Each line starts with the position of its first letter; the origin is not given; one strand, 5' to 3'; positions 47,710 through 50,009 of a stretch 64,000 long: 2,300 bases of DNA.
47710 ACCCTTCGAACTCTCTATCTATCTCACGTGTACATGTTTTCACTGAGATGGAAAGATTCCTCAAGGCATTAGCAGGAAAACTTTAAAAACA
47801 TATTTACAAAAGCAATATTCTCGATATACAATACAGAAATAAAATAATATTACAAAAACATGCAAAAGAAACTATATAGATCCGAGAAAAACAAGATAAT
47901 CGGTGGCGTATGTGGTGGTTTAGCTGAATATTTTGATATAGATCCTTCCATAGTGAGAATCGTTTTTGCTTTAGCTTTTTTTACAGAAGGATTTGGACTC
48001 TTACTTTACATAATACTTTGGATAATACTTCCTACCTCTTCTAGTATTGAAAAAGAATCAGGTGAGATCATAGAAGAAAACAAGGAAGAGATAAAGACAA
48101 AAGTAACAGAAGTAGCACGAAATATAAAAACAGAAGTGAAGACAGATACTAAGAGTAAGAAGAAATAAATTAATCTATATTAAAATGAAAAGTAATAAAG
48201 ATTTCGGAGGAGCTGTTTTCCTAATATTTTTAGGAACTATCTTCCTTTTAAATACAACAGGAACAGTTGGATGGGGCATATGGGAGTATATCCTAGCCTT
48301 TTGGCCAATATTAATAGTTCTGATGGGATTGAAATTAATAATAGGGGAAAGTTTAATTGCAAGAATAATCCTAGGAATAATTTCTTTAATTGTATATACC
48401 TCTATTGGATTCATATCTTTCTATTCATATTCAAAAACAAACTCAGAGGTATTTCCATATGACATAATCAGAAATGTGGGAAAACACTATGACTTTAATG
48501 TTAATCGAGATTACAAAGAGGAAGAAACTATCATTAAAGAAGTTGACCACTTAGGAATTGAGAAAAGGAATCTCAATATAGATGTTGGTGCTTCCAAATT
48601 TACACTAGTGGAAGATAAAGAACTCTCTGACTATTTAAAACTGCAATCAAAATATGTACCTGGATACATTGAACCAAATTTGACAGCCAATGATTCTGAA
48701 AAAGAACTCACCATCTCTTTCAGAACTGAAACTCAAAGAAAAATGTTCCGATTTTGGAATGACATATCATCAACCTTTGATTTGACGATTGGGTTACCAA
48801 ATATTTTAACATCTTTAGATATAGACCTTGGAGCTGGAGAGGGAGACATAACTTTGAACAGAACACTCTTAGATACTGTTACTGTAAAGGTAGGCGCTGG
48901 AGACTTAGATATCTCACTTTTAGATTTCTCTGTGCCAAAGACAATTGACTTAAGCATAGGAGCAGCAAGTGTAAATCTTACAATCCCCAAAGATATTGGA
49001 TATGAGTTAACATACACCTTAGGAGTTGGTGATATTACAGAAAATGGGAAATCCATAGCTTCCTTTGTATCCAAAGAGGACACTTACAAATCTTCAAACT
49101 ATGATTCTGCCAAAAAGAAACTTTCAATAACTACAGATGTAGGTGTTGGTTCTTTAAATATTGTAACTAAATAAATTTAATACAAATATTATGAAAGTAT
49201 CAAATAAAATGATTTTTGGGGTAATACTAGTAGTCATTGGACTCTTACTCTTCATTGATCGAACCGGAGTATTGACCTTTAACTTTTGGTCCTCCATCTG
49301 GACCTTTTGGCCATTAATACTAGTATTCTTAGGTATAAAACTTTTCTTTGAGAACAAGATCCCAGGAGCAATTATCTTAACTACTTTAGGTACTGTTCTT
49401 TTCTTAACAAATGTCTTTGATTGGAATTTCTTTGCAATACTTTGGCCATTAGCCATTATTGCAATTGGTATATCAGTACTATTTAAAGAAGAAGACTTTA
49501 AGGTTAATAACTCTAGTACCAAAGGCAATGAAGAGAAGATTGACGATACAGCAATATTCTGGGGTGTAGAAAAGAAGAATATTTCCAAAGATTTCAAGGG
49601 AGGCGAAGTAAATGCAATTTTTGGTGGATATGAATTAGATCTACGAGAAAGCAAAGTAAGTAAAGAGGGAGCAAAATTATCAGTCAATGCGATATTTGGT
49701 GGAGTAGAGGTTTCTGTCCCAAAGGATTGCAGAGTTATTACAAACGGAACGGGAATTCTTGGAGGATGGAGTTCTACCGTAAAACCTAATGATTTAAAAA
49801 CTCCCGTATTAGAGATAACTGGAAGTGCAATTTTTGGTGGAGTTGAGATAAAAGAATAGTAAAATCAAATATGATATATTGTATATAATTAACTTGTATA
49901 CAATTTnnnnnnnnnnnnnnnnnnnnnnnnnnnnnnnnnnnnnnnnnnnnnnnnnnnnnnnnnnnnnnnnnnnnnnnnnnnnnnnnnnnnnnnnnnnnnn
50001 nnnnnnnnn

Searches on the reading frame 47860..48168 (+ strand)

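Call 3: search_protein_families(library=pfam, proteins=[window:47860-48168:+])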
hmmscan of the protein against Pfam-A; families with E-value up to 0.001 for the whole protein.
window:47860-48168:+ (102 aa): 1 family
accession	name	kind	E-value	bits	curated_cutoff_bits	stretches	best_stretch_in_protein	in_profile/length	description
PF04024.17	PspC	-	9.6e-28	96.2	25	1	3-59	1-57/58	PspC domain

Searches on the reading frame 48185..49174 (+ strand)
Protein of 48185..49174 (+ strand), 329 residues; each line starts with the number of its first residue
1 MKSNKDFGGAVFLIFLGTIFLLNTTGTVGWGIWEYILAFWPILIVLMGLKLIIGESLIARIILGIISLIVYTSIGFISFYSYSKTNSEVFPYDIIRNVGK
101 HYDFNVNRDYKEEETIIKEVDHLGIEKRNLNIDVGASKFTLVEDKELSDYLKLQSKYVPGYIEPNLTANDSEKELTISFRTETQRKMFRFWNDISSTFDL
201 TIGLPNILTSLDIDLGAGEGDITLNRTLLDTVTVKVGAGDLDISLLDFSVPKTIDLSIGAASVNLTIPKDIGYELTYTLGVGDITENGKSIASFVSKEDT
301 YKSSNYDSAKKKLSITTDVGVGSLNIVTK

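Call 3: search_protein_families(library=pfam, proteins=[window:48185-49174:+])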
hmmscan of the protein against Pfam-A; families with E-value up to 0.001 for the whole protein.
window:48185-49174:+ (329 aa): 4 families
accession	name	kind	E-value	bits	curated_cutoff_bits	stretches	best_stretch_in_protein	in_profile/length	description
PF09922.15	LiaF-like_C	-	8.2e-09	35.8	29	1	229-326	14-114/114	Cell wall-active antibiotics response LiaF, C-terminal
PF22570.1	LiaF-TM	-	4.7e-05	24.6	27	1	10-77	3-70/98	LiaF transmembrane domain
PF18917.5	LiaI-LiaF-like_TM1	-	0.00069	20.1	27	1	9-52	3-42/42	LiaI-LiaF-like transmembrane region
PF13349.12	DUF4097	-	0.00079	19.3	22.9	0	213-318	139-240/247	Toastrack DUF4097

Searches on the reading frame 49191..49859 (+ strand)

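Call 3: search_protein_families(library=pfam, proteins=[window:49191-49859:+])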
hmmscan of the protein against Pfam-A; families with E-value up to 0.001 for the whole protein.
window:49191-49859:+ (222 aa): 3 families
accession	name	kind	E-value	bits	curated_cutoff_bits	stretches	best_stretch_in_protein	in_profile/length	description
PF22570.1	LiaF-TM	-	7.8e-17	62.4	27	1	8-101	1-95/98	LiaF transmembrane domain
PF18917.5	LiaI-LiaF-like_TM1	-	4.6e-14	52.7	27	2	7-51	1-41/42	LiaI-LiaF-like transmembrane region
PF09922.15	LiaF-like_C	-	5.4e-06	26.7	29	1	136-193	15-72/114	Cell wall-active antibiotics response LiaF, C-terminal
